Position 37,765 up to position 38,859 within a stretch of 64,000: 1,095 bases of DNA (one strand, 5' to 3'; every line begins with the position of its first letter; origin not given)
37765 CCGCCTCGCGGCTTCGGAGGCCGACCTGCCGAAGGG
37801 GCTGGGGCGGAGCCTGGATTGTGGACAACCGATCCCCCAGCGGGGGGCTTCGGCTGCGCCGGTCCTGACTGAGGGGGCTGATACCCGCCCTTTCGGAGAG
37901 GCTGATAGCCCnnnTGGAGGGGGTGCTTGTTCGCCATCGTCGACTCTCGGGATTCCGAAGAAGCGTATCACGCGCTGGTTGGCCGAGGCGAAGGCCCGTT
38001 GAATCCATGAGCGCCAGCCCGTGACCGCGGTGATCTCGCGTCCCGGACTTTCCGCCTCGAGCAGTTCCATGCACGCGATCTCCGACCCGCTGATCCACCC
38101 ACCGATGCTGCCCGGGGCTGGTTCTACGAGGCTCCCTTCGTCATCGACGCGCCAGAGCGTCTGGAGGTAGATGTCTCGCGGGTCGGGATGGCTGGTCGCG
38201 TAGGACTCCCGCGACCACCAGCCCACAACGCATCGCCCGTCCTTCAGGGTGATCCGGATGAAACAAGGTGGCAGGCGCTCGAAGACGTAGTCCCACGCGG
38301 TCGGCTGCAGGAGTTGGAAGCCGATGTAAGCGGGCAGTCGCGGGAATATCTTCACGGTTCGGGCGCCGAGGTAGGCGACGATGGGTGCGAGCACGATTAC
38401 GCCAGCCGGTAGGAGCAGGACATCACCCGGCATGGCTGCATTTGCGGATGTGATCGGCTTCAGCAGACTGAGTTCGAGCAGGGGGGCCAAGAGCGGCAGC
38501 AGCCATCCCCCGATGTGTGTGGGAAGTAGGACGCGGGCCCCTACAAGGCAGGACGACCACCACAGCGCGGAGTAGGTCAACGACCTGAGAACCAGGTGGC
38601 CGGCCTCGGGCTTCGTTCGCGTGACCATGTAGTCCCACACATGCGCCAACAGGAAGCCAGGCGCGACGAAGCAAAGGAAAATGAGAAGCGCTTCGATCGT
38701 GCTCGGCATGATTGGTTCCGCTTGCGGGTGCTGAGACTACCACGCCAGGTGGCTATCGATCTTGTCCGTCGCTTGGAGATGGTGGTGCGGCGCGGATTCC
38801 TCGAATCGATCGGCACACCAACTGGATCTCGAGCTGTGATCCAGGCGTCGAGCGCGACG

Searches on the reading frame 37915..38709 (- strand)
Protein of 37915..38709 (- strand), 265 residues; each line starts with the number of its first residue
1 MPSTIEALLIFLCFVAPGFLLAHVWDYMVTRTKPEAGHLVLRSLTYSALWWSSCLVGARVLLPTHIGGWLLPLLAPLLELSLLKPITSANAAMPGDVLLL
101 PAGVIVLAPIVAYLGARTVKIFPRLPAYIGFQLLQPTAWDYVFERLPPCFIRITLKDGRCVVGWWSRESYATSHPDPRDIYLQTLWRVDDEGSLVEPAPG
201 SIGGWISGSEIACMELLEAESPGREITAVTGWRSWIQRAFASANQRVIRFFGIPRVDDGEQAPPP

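Call 5: search_protein_families(library=pfam, proteins=[window:37915-38709:-], max_evalue=0.01)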
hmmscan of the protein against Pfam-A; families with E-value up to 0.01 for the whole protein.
window:37915-38709:- (265 aa): 1 family
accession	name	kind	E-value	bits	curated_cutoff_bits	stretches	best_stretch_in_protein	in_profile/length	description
PF19865.4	DUF6338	-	5.3e-40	137.6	26.5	1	1-221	1-204/205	Family of unknown function (DUF6338)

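Call 6: search_protein_families(library=padloc, proteins=[window:37915-38709:-], max_evalue=0.01)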
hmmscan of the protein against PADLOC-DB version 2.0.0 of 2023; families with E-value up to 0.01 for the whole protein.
window:37915-38709:- (265 aa): 0 families

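Call 7: search_protein_families(library=ncbifam, proteins=[window:37915-38709:-], max_evalue=0.1)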
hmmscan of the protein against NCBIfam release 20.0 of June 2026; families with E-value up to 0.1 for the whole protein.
window:37915-38709:- (265 aa): 0 families
